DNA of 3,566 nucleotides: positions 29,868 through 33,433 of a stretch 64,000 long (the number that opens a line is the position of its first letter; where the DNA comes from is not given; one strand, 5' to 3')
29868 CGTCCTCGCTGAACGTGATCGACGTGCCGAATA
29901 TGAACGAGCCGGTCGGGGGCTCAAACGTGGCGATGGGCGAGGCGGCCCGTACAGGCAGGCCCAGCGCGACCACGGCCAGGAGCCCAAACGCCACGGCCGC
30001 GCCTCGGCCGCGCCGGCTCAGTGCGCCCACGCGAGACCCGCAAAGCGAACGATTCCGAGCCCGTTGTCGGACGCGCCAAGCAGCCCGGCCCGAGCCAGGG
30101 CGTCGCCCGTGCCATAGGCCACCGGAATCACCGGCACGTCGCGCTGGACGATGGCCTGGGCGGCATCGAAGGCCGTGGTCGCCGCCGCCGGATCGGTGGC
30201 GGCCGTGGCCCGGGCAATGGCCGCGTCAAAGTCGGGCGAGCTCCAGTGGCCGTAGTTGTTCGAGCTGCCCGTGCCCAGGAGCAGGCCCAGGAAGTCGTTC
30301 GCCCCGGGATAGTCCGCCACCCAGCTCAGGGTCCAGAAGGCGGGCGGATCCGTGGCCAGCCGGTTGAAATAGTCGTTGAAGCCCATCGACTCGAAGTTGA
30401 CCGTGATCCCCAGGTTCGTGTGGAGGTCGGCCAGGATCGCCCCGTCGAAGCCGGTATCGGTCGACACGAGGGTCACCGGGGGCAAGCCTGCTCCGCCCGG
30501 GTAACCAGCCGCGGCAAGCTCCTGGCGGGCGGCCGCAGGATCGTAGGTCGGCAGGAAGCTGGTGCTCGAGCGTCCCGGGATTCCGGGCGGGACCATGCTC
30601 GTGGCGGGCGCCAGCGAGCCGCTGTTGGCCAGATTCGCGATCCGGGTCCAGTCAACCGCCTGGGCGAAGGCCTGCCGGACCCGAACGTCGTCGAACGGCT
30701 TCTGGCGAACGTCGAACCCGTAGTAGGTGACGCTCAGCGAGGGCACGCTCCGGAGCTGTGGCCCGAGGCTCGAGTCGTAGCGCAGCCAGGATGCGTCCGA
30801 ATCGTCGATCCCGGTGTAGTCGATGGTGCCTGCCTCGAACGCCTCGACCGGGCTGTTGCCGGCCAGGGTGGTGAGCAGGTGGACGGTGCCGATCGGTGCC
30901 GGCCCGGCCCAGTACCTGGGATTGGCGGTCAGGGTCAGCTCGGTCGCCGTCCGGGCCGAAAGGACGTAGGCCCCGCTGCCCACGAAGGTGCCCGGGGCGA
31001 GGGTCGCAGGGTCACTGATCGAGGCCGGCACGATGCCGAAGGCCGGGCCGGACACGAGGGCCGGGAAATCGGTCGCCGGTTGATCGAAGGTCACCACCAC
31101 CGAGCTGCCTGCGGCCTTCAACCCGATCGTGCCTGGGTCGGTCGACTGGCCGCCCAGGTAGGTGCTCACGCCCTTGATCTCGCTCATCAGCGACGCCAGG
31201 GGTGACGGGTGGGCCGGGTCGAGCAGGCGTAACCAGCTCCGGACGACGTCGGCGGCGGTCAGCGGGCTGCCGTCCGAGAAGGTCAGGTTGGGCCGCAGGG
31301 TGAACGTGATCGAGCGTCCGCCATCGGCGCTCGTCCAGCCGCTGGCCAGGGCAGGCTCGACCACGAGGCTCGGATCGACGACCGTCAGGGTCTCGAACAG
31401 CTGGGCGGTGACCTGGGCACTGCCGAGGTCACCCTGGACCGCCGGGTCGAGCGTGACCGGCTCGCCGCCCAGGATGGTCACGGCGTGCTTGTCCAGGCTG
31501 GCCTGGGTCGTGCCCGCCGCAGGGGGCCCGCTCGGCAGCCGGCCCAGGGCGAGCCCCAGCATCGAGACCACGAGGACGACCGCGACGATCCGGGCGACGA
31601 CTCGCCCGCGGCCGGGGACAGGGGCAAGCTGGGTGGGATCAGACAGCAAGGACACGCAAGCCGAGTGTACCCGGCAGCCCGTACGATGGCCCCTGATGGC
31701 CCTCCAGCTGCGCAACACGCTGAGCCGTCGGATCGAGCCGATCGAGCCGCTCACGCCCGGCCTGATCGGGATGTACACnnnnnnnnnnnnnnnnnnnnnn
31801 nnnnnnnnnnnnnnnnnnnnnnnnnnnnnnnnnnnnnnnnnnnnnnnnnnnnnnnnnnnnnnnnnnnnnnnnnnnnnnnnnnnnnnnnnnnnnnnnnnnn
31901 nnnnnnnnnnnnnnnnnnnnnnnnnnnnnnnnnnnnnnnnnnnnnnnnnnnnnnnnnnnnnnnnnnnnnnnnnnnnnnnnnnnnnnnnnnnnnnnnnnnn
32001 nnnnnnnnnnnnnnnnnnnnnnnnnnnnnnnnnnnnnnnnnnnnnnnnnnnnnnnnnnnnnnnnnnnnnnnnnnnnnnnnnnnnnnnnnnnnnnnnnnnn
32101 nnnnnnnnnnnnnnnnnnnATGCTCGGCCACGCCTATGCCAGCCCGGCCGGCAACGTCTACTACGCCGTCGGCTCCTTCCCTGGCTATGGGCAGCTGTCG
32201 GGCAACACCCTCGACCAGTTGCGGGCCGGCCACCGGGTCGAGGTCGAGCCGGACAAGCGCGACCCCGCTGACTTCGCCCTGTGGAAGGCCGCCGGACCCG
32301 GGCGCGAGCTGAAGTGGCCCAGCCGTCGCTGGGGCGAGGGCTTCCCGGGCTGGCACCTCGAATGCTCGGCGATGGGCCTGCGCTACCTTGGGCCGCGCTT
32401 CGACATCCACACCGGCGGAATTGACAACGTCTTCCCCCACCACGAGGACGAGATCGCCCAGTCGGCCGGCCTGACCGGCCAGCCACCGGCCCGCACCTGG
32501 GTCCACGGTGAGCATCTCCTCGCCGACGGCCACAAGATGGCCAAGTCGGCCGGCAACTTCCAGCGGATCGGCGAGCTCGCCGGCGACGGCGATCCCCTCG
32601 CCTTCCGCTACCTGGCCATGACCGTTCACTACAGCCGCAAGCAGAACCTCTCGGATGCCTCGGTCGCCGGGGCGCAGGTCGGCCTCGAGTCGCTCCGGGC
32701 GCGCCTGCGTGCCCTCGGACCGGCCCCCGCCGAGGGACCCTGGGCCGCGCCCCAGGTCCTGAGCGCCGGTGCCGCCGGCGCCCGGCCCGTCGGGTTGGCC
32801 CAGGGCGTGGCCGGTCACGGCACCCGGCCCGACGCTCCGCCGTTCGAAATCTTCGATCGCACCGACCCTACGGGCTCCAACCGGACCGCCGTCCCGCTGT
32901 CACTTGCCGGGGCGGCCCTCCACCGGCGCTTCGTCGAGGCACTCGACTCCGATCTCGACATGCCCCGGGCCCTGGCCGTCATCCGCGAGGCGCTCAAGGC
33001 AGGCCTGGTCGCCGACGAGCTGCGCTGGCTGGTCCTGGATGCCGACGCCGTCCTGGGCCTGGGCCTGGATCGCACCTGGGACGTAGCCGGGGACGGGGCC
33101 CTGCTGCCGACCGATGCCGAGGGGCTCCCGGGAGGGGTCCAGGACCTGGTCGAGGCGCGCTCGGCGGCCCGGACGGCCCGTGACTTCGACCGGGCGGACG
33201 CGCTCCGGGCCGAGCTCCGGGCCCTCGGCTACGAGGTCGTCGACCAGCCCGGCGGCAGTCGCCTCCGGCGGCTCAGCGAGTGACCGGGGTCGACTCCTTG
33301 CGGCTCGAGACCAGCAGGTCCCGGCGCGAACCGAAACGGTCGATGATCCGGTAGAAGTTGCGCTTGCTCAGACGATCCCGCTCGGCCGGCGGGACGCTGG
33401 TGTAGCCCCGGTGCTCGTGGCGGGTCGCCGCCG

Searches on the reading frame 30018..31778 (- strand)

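Call 29: search_protein_families(library=pfam, proteins=[window:30018-31778:-], max_evalue=0.00001)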
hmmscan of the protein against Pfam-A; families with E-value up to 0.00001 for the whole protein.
window:30018-31778:- (586 aa): 1 family
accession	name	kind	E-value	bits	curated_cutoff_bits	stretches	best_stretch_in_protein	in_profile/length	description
PF00496.27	SBP_bac_5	-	3e-66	224.5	32.4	1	140-507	2-367/368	Bacterial extracellular solute-binding proteins, family 5 Middle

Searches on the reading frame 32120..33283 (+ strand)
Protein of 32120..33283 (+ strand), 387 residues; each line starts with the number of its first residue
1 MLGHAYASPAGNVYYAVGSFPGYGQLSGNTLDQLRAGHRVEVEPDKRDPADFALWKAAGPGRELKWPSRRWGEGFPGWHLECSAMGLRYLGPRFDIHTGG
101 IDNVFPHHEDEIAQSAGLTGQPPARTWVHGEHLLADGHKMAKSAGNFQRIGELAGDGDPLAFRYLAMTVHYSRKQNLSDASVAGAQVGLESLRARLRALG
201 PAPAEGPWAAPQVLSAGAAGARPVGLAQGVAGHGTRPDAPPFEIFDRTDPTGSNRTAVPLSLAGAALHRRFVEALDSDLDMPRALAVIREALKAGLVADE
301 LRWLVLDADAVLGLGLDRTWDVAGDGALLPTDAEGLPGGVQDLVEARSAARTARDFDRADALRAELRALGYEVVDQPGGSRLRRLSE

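Call 29: search_protein_families(library=pfam, proteins=[window:32120-33283:+], max_evalue=0.00001)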
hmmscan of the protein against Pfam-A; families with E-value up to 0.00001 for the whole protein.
window:32120-33283:+ (387 aa): 2 families
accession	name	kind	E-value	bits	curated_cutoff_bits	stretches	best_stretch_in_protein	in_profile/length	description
PF01406.26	tRNA-synt_1e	-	1.2e-55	189.5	27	1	3-184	119-298/301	tRNA synthetases class I (C) catalytic domain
PF23493.1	CysS_C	-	9.7e-08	32.5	23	1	334-379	2-47/51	Cysteinyl-tRNA ligase anticodon binding domain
